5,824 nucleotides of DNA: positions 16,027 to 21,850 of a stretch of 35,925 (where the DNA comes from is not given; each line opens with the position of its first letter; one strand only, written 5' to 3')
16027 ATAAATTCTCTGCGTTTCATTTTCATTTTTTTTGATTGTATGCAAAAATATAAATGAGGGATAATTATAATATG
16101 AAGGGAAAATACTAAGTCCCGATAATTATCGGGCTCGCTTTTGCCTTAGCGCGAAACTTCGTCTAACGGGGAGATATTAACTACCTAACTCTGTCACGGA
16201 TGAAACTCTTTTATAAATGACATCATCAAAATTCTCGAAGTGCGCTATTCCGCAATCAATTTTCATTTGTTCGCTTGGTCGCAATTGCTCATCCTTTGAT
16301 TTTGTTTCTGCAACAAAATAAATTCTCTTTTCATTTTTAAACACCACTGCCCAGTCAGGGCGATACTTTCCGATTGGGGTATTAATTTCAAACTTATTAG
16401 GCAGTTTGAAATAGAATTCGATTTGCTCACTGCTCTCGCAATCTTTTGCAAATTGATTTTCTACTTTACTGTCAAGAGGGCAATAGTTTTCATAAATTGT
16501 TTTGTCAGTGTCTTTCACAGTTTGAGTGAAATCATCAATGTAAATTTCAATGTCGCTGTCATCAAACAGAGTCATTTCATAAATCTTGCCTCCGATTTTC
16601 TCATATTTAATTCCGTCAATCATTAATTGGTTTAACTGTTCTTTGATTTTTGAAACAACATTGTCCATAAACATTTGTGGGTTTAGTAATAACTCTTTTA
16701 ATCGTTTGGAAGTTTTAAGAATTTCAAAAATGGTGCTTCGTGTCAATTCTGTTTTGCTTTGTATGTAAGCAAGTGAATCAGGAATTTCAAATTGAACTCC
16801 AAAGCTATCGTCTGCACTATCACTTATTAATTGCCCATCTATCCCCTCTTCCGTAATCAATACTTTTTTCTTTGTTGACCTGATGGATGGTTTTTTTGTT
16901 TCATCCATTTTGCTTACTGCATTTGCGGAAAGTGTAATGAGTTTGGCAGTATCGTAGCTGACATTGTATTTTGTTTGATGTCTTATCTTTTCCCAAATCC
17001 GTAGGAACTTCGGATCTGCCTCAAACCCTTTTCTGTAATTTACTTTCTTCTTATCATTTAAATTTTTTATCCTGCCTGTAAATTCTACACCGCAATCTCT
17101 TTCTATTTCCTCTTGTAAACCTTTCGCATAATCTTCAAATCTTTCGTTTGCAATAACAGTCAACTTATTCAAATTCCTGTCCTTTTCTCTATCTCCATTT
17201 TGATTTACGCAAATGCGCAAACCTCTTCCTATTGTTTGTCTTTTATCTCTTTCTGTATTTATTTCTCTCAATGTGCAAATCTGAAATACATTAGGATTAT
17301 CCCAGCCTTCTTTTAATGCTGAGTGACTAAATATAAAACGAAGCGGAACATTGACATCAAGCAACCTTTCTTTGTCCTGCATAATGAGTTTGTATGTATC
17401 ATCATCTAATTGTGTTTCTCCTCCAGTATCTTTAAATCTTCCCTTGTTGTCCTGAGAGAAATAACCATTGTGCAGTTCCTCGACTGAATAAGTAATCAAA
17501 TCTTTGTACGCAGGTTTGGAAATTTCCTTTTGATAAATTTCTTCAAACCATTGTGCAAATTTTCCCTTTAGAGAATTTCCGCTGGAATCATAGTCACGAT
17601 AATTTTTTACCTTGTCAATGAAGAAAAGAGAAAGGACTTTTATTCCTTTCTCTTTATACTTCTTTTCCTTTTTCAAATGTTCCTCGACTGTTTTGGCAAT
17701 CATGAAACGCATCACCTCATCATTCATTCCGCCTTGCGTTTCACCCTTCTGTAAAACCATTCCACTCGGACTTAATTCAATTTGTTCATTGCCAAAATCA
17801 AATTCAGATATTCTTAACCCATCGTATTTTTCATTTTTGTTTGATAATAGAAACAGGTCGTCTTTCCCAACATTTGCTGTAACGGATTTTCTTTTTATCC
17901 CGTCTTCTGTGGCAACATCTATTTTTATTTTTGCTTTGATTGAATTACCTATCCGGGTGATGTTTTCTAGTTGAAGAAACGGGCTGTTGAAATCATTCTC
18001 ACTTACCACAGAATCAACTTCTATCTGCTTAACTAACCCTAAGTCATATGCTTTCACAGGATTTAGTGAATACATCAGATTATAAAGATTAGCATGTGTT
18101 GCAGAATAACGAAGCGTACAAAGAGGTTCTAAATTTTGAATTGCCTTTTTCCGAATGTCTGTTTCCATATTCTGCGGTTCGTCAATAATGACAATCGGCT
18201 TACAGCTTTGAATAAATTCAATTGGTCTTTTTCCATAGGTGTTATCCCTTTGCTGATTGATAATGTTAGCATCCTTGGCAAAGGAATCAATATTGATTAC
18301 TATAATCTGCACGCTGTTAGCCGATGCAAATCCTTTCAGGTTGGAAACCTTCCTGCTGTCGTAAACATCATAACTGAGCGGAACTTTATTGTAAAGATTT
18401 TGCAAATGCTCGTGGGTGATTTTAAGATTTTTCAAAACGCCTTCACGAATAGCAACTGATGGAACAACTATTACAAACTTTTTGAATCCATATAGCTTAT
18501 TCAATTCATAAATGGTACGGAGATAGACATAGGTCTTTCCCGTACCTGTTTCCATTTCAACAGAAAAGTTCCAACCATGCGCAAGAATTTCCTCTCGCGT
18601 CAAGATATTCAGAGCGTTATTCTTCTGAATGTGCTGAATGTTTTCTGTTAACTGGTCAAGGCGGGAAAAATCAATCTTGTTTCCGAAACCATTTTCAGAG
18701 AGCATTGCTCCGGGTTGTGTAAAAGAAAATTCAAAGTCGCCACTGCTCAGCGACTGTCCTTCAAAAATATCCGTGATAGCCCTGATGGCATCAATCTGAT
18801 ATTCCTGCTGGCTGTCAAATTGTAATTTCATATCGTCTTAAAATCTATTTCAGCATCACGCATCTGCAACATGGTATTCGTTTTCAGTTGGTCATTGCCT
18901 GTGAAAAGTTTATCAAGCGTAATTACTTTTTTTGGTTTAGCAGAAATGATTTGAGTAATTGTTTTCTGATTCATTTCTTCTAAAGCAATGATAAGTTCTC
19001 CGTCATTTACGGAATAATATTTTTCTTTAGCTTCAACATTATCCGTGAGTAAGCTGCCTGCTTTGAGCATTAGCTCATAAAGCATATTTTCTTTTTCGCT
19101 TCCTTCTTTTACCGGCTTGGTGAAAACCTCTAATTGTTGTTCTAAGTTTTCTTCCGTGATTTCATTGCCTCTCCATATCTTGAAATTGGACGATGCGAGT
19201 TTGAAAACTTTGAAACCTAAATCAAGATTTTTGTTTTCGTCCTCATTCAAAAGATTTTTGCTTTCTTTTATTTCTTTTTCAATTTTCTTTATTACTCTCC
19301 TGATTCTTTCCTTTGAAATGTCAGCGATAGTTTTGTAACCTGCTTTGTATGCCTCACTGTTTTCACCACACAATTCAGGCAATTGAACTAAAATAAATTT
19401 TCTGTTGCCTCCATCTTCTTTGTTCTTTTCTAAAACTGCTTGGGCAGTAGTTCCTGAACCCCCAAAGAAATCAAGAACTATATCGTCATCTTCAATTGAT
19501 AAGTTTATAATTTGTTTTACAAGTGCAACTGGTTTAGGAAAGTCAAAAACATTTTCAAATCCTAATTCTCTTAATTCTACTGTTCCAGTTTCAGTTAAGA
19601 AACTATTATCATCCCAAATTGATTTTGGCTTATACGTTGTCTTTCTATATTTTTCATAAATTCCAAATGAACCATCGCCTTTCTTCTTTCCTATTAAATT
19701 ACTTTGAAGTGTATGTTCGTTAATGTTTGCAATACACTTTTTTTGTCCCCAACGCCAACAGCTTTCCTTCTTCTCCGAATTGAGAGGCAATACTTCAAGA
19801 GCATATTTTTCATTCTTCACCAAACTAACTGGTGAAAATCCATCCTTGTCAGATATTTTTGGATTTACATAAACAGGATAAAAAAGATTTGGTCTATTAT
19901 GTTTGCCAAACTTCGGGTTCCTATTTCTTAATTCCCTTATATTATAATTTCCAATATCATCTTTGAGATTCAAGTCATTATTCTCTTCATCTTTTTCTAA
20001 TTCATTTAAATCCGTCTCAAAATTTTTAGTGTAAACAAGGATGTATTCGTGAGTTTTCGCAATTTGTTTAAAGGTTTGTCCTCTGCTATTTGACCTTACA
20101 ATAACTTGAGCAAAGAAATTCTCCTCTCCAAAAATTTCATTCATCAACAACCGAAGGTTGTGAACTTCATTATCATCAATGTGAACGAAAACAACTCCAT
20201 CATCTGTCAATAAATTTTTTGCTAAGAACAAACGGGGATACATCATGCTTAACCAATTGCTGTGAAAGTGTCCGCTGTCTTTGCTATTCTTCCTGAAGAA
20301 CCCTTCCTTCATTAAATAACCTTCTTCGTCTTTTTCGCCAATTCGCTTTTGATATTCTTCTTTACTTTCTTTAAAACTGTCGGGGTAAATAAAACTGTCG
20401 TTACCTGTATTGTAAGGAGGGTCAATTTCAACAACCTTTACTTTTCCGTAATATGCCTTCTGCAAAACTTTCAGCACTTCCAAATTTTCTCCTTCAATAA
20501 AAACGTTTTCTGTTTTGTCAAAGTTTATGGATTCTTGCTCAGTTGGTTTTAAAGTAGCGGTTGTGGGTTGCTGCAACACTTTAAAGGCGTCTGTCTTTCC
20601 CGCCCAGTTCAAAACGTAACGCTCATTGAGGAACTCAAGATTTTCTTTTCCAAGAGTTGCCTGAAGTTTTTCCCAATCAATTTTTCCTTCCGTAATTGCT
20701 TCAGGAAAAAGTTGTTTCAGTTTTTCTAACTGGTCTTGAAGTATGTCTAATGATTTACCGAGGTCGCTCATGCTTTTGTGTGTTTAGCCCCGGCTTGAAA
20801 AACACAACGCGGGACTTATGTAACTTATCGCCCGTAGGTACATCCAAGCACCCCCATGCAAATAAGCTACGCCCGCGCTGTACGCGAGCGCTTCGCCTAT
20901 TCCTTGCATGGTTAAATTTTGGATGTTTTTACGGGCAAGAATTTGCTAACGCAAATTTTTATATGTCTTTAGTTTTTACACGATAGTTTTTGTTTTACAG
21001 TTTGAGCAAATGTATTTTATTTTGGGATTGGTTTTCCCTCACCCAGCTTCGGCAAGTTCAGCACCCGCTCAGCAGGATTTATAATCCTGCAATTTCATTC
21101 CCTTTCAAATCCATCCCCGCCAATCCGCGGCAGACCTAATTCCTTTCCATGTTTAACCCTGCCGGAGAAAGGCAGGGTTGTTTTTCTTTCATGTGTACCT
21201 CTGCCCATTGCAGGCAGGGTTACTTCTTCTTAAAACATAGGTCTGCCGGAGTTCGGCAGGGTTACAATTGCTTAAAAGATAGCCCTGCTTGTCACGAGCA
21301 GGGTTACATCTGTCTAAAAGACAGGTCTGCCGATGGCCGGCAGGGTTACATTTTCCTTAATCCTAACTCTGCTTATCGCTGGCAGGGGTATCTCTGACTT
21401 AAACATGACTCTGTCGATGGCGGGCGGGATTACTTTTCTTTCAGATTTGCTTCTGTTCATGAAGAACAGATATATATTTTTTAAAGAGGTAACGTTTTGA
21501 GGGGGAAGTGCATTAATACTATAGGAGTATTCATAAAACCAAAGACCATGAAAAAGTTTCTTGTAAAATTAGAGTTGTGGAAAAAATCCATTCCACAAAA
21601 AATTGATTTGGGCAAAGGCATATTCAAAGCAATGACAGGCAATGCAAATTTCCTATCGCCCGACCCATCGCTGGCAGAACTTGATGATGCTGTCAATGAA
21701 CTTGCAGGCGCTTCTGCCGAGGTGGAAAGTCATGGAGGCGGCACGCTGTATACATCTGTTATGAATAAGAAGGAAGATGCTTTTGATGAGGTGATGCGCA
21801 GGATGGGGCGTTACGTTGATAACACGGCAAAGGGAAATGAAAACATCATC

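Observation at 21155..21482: Seven tandem 42-bp hairpin units with compensatory stem changes, closed by a terminator-like hairpin, beside the Type III R-M island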

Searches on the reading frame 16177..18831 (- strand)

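Call 8: search_protein_families(library=pfam, proteins=[window:16177-18831:-], max_evalue=0.01)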
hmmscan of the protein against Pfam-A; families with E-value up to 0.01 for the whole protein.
window:16177-18831:- (884 aa): 3 families
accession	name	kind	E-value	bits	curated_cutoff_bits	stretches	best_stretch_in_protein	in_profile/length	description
PF19778.5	RE_endonuc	-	3.8e-33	114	23.4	1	777-878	2-107/108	Endonuclease domain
PF04851.21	ResIII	-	8.3e-15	55.5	22.5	1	69-246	20-162/164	Type III restriction enzyme, res subunit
PF00270.35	DEAD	-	8.4e-09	35.8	26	1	82-247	11-161/167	DEAD/DEAH box helicase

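Call 27: search_protein_families(library=padloc, proteins=[window:16177-18831:-], max_evalue=0.01)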
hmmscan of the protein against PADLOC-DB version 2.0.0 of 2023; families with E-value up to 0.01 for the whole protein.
window:16177-18831:- (884 aa): 6 families
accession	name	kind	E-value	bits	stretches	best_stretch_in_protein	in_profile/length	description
PDLC03647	REase_III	-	2.5e-294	977.2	2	1-584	1-594/989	Type III restriction enzyme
PDLC03649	REase_III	-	5.1e-87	290.8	2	1-582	3-579/973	Type III restriction enzyme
PDLC03650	REase_III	-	1.1e-12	45.2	2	490-544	371-425/898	Type III restriction enzyme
PDLC03648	REase_III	-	1.8e-08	31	1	500-567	314-378/871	Type III restriction enzyme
PDLC01763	Cas3b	-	0.00012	19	1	62-235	239-404/762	-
PDLC01439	typeIV_DinG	-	0.0031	14.3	0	83-136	31-80/575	CAS-IV-A; associated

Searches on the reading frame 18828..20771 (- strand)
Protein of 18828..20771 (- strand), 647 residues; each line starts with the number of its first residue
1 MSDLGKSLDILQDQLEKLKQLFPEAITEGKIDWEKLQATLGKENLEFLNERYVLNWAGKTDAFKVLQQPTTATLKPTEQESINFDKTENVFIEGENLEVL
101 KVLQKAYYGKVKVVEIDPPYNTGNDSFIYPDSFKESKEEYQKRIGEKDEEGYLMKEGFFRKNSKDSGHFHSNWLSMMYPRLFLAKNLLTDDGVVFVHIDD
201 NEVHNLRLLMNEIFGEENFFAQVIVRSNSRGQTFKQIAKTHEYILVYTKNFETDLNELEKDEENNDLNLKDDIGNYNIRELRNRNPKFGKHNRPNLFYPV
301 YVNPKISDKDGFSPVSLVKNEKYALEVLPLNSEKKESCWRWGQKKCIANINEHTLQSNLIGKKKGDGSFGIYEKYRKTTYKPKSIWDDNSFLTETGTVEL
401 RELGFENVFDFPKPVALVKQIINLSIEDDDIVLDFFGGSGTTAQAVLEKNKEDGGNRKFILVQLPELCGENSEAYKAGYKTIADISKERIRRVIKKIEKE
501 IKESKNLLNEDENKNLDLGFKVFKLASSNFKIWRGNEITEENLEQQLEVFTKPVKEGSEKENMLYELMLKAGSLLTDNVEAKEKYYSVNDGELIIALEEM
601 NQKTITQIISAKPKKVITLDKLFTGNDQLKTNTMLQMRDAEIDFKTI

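Call 8: search_protein_families(library=pfam, proteins=[window:18828-20771:-], max_evalue=0.01)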
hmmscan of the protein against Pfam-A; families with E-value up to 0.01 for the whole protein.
window:18828-20771:- (647 aa): 2 families
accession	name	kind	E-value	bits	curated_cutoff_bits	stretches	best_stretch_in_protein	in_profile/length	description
PF01555.25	N6_N4_Mtase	-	5.5e-33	115.2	26.7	1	111-452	1-205/221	DNA methylase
PF01765.24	RRF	-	0.0036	17.6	29.7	1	456-516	75-137/164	Ribosome recycling factor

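Call 18: find_encoding_contigs(protein=window:18828-20771:-, flank=10000, max_places=10)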
Protein window:18828-20771:- (647 aa): 2 contigs read that carry it; 1 place shown.
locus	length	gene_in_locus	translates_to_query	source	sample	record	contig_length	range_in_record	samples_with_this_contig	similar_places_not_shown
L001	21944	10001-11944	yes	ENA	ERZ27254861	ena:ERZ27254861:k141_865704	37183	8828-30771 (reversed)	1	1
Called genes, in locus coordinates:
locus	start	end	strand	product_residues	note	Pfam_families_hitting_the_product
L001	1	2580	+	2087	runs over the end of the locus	PF00801:PKD (weak), PF19081:Ig_7 (faint), PF22352:K319L-like_PKD (faint), PF18911:PKD_4, PF19408:PKD_6, PF13585:CHU_C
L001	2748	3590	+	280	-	-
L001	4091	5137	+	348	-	PF06283:ThuA, PF18962:Por_Secre_tail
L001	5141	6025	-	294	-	PF00165:HTH_AraC (faint), PF12833:HTH_18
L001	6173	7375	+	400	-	PF14870:PSII_BNR (faint), PF15902:Sortilin-Vps10 (faint), PF18962:Por_Secre_tail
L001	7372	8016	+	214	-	PF18962:Por_Secre_tail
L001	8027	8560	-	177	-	-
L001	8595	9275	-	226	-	PF00041:fn3 (weak)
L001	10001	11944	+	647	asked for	PF01555:N6_N4_Mtase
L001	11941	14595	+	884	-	PF04851:ResIII, PF00270:DEAD, PF19778:RE_endonuc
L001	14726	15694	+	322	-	PF02678:Pirin, PF05726:Pirin_C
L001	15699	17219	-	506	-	PF07670:Gate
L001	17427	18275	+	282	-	-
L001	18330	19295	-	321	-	PF00034:Cytochrom_C (weak), PF13442:Cytochrome_CBB3 (weak)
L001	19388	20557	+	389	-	PF18962:Por_Secre_tail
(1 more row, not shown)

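Call 27: search_protein_families(library=padloc, proteins=[window:18828-20771:-], max_evalue=0.01)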
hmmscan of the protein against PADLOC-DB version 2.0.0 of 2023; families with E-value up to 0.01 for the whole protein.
window:18828-20771:- (647 aa): 37 families (the best 25 are shown)
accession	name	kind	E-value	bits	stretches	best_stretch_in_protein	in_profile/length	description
PDLC03634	MTase_III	-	6.6e-189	627.8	1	6-642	8-615/621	Type III methyltransferase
PDLC03641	MTase_III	-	5.3e-115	383.4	1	14-546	18-516/657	Type III methyltransferase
PDLC03637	MTase_III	-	1.3e-89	299.2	2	12-252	48-266/513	Type III methyltransferase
PDLC03644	MTase_III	-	7.9e-80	267.1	1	53-468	3-385/542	Type III methyltransferase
PDLC03640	MTase_III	-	4.8e-53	178.5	1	76-510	33-463/654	Type III methyltransferase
PDLC03642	MTase_III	-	1e-52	177.5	3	163-253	129-220/528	Type III methyltransferase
PDLC03635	MTase_III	-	1.9e-51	173.6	2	169-450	264-551/708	Type III methyltransferase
PDLC03636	MTase_III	-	2.1e-51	173.4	2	165-468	88-397/575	Type III methyltransferase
PDLC03639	MTase_III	-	1.2e-43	147.4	3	394-497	409-507/639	Type III methyltransferase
PDLC03278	MTase_II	-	3e-38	130.3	2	372-508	249-389/390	Type II methyltransferase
PDLC03646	MTase_III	-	1.6e-37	126.9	2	168-468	516-828/1057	Type III methyltransferase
PDLC03643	MTase_III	-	2.4e-33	114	2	372-497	171-311/465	Type III methyltransferase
PDLC03354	MTase_II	-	1.1e-31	108.3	2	49-267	22-224/425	Type II methyltransferase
PDLC03638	MTase_III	-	1.3e-30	104.4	2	168-466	426-667/816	Type III methyltransferase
PDLC03300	MTase_II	-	1.9e-28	97.4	2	86-252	9-165/302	Type II methyltransferase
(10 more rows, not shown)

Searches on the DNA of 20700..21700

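Call 5: search_rna_families(source=window, start=20700, end=21700, threshold=evalue, max_evalue=10)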
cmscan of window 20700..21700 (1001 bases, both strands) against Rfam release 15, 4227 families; matches with E-value up to 10: 5.
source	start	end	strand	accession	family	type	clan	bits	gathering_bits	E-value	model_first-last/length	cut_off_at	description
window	21565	21610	+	RF03514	mir-6128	Gene; miRNA;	-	21.8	92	0.73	1-64/64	no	mir-6128 microRNA precursor family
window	21440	21470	-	RF01103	UPD-PKc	Cis-reg;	-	21.2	40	1.1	1-29/29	no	Pseudoknot of upstream pseudoknot domain (UPD) of the 3'UTR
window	21549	21651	+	RF01871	MALAT1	Gene; lncRNA;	-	19.8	70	7.4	1-95/95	no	Metastasis associated lung adenocarcinoma transcript 1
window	21630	21679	-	RF02750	ES003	Gene; sRNA;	-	18.1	37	0.85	1-53/53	no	ES003 sRNA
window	21151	21223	-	RF02450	ncr1175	Gene; sRNA;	-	17.7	60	2.3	1-110/110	no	Bacillus sRNA ncr1175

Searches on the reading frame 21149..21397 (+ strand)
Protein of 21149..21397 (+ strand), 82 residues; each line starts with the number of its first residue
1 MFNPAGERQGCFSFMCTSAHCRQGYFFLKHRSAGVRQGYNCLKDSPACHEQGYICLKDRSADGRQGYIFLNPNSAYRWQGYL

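Call 8: search_protein_families(library=pfam, proteins=[window:21149-21397:+], max_evalue=0.01)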
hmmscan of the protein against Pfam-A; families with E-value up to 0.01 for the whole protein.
window:21149-21397:+ (82 aa): 0 families
